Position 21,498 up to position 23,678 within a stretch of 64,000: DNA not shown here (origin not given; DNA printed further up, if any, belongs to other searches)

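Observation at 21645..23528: Bacterial-type acetyl-CoA carboxylase CT fused in reversed AccA-AccD order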

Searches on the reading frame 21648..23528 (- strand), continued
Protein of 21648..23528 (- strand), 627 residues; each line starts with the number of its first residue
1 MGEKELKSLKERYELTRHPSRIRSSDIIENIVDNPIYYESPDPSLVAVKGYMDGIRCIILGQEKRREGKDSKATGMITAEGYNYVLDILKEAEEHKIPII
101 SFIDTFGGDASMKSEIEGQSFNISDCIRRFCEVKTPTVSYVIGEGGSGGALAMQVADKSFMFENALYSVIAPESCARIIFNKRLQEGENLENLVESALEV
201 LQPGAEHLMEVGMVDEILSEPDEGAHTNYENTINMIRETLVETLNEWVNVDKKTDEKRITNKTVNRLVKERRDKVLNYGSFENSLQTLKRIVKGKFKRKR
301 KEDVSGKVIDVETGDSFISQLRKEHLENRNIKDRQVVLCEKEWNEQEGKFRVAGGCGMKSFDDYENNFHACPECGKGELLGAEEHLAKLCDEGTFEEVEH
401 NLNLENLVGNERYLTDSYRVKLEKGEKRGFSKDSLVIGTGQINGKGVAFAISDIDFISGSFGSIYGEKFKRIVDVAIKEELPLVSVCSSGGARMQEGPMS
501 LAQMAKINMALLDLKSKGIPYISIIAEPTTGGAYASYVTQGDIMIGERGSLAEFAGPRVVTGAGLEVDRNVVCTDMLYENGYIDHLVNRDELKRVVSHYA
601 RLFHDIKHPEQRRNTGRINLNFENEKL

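Call 45: predict_structure(alignment_id=A1)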
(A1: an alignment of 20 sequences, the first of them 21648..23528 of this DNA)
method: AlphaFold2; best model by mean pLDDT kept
length: 627 residues; sequences in the alignment: 20
mean_pLDDT: 72.9   pTM: 0.80
mean pLDDT of the five models: 72.9, 68.5, 68.1, 61.3, 60.1
residues with pLDDT >= 90: 111; 70-90: 276; 50-70: 168; < 50: 72
segments of 3 or more residues with pLDDT < 50: 1-8, 167-170, 300-305, 343-346, 457-460, 490-492, 554-570, 618-627
pLDDT, mean of each block of 10 residues (from residue 1): 45 56 84 93 92 93 77 82 92 93 72 70 82 91 60 79 60 57 67 65 66 79 71 90 91 84 91 82 56 51 57 75 78 77 50 66 85 77 86 84 70 62 53 78 93 61 74 91 80 53 79 84 76 55 79 50 42 70 84 91 68 49 35
secondary structure, 60 per line:
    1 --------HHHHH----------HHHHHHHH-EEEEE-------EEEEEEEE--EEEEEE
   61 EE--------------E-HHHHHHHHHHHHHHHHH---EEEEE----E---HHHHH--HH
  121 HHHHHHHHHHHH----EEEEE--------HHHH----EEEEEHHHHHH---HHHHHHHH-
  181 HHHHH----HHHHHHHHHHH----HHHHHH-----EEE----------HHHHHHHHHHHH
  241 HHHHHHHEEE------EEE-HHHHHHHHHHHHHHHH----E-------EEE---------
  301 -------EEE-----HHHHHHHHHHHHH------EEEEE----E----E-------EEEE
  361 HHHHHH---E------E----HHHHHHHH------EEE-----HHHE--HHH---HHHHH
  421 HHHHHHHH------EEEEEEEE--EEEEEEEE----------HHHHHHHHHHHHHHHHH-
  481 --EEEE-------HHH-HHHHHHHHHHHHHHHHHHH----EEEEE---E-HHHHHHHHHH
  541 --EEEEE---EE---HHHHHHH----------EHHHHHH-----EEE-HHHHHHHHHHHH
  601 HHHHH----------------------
elements in order: H9-13 H24-31 E33-37 E45-52 E55-62 H79-95 E99-103 H112-116 H119-132 E137-141 H150-153 E158-162 H163-168 H172-179 H181-185 H190-200 H205-210 E216-218 H229-247 E248-250 E257-259 H261-276 E289-291 E308-310 H316-328 E335-339 E357-360 H361-366 H382-389 E396-398 H416-428 E435-442 E445-452 H463-479 E483-486 H498-516 E521-525 H531-540 E543-547 H556-562 H574-579 E585-587 H589-605
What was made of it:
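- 22524..22682 (-): Linker of 53 aa (aa 283-335), basic (15 K/R against 8 D/E), poorly conserved. Mean pLDDT is 51-57 over aa 281-310 and rises to 75-78 after that (call 45).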

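Call 47: list_cluster_members(proteins=[P0131, P0133, P0134, P0135, P0136, P0137, P0138, P0155, P0218, P0227])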
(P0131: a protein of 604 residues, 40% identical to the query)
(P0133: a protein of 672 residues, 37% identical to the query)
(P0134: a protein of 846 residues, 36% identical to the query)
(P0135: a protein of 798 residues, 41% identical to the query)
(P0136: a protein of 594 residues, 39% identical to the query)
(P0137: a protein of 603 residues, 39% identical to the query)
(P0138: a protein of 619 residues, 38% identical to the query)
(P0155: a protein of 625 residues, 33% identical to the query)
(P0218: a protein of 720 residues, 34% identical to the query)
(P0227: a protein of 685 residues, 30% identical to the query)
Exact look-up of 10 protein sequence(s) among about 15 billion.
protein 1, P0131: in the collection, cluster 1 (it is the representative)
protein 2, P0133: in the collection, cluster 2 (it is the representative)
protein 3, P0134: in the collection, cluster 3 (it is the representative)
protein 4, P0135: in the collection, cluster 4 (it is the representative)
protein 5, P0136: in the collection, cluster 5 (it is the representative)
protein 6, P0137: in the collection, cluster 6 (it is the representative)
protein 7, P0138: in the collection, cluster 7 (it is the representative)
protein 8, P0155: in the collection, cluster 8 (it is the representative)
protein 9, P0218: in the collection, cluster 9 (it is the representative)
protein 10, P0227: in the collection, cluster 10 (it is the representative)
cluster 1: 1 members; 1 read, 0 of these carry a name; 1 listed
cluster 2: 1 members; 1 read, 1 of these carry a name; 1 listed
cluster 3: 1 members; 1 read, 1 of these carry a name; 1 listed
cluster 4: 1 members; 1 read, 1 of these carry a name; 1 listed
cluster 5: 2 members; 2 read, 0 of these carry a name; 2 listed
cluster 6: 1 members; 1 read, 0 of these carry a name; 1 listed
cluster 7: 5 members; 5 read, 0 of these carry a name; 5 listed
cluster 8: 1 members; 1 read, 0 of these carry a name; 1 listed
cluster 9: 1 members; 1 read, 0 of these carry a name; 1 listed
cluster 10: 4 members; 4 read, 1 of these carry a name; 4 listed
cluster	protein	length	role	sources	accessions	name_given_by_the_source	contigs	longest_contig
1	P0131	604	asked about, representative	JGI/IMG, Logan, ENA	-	-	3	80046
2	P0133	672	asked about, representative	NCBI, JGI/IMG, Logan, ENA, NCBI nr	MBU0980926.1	MAG: hypothetical protein KJ709_09055 [Nanoarchaeota archaeon] | hypothetical protein [Nanoarchaeota archaeon]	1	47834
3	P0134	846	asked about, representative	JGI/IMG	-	acetyl-CoA carboxylase carboxyl transferase beta subunit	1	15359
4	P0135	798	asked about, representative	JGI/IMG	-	acetyl-CoA carboxylase beta subunit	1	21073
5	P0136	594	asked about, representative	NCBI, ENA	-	-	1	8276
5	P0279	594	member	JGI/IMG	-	-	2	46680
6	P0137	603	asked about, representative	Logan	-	-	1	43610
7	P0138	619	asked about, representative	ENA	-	-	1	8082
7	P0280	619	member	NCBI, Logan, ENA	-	-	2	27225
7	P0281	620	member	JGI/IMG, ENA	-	-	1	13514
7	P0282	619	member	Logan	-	-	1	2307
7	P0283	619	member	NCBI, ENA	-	-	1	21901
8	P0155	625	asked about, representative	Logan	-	-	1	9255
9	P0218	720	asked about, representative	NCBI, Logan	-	-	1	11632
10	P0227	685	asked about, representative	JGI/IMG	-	acetyl-CoA carboxylase carboxyl transferase subunit beta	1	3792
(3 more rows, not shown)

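Call 48: find_encoding_contigs(protein=P0133, flank=10000, max_places=1)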
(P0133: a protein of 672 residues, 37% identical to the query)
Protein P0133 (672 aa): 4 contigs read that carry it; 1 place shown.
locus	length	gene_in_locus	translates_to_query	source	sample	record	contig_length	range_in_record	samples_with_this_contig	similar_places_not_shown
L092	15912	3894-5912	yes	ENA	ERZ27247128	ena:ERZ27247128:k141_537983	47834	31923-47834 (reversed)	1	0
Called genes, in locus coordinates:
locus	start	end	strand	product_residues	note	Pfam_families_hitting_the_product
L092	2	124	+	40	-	?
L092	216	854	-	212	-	PF01351:RNase_HII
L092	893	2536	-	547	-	-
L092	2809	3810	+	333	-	PF13353:Fer4_12 (faint), PF04055:Radical_SAM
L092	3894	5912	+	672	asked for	PF03255:ACCA, PF01039:Carboxyl_trans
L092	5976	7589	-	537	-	PF00082:Peptidase_S8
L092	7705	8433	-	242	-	-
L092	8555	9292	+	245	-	-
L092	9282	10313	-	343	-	PF09872:DUF2099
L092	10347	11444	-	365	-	PF03463:eRF1_1, PF18854:baeRF_family10, PF03464:eRF1_2, PF18859:acVLRF1, PF03465:eRF1_3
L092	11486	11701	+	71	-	-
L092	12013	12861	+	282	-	PF07136:DUF1385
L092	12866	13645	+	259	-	-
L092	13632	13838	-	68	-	-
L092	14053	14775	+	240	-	PF02254:TrkA_N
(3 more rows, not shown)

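Call 49: find_encoding_contigs(protein=P0131, flank=10000, max_places=1)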
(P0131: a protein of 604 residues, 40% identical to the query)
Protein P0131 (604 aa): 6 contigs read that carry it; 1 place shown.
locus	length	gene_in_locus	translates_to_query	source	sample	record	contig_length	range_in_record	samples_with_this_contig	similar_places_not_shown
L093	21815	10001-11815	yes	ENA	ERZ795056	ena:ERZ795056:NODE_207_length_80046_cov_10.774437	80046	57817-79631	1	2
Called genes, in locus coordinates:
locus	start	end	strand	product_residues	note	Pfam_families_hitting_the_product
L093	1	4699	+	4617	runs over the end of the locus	-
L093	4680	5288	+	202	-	PF02037:SAP (weak), PF20026:DUF6434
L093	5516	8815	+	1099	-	PF00698:Acyl_transf_1, PF21607:FabD_helical_ins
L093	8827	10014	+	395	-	PF13685:Fe-ADH_2 (weak), PF01761:DHQ_synthase, PF24621:DHQS_C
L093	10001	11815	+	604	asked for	PF03255:ACCA, PF01039:Carboxyl_trans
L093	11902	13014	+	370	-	PF13676:TIR_2, PF12770:CHAT (weak)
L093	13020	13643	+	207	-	PF04542:Sigma70_r2 (weak)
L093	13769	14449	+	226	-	-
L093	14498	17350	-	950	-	PF12770:CHAT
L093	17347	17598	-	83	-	-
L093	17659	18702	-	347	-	-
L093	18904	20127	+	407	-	PF00083:Sugar_tr, PF07690:MFS_1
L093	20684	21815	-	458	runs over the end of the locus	PF01548:DEDD_Tnp_IS110, PF02371:Transposase_20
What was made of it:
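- A FabD-like acyltransferase lies next to another alpha-first CT (call 49). One member sits in a cluster with a FabD-like acyltransferase protein and a 4617-aa protein (call 49).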

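Call 50: fold_search(model_id=the predicted structure, library=pdb)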
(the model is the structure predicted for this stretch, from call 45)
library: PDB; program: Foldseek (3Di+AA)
matches with E <= 10: 1304; with E <= 0.001: 353
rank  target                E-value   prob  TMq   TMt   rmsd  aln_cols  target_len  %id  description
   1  2f9i_C                1.2e-17  1.00  0.38  0.77   3.7       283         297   29  Crystal Structure of the carboxyltransferase subunit of ACC from Staphylococcus aureus (released 2006-12-05)
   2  9kkm_A                2.0e-17  1.00  0.57  0.28  15.0       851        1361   14  cryo-EM structure of acetyl-CoA carboxyltransferase holoenzyme dimer from Shewanella oneidensis, mutant E1238A, comple (released 2025-11-19)
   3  2f9i_A                2.2e-17  1.00  0.37  0.73   3.9       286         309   30  Crystal Structure of the carboxyltransferase subunit of ACC from Staphylococcus aureus (released 2006-12-05)
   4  2f9y_A                3.0e-17  1.00  0.38  0.76   3.0       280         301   31  The Crystal Structure of The Carboxyltransferase Subunit of ACC from Escherichia coli (released 2006-12-12)
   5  5kdr_A                8.3e-17  1.00  0.37  0.74   4.0       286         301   30  The crystal structure of carboxyltransferase from Staphylococcus Aureus bound to the antimicrobial agent moiramide B. (released 2016-08-10)
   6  9m70_B                1.1e-16  1.00  0.38  0.87   3.3       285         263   29  Crystal Structure of the Carboxyltransferase Subunit of Acetyl-CoA carboxylase from Chloroflexus aurantiacus (released 2026-03-11)
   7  9a4k_B                1.9e-16  1.00  0.38  0.72   3.0       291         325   27  Integrative model of ACCD-ACCA by crosslinking MS and deep learning (released 2024-09-18)
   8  9m70_D                3.4e-16  1.00  0.37  0.85   2.8       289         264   29  Crystal Structure of the Carboxyltransferase Subunit of Acetyl-CoA carboxylase from Chloroflexus aurantiacus (released 2026-03-11)
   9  8uz2_A                4.9e-16  1.00  0.38  0.73   3.0       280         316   31  E. coli acetyl-CoA carboxylase, narrow helical local reconstruction, 3.18 Angstrom (released 2024-11-20)
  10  2f9i_D                1.2e-15  1.00  0.35  0.82   3.7       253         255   32  Crystal Structure of the carboxyltransferase subunit of ACC from Staphylococcus aureus (released 2006-12-05)
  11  2f9i_B                2.9e-15  1.00  0.35  0.79   3.7       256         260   32  Crystal Structure of the carboxyltransferase subunit of ACC from Staphylococcus aureus (released 2006-12-05)
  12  5kdr_B                4.7e-15  1.00  0.33  0.79   3.8       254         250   32  The crystal structure of carboxyltransferase from Staphylococcus Aureus bound to the antimicrobial agent moiramide B. (released 2016-08-10)
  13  9a4k_A                4.7e-15  1.00  0.35  0.72   7.3       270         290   30  Integrative model of ACCD-ACCA by crosslinking MS and deep learning (released 2024-09-18)
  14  8uz2_D                9.4e-15  1.00  0.36  0.75   7.3       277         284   32  E. coli acetyl-CoA carboxylase, narrow helical local reconstruction, 3.18 Angstrom (released 2024-11-20)
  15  9m70_A                1.3e-14  1.00  0.34  0.79   3.6       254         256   33  Crystal Structure of the Carboxyltransferase Subunit of Acetyl-CoA carboxylase from Chloroflexus aurantiacus (released 2026-03-11)
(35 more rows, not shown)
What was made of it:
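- Closest known: PccB-type and eukaryotic single-chain CT domains. Same: 9KKM is the best whole-chain fold match (TM 0.57 normalised to the query; call 50).
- The same chains are the best fold matches to an AlphaFold model with pLDDT 72.9 and pTM 0.80 (calls 45, 50).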
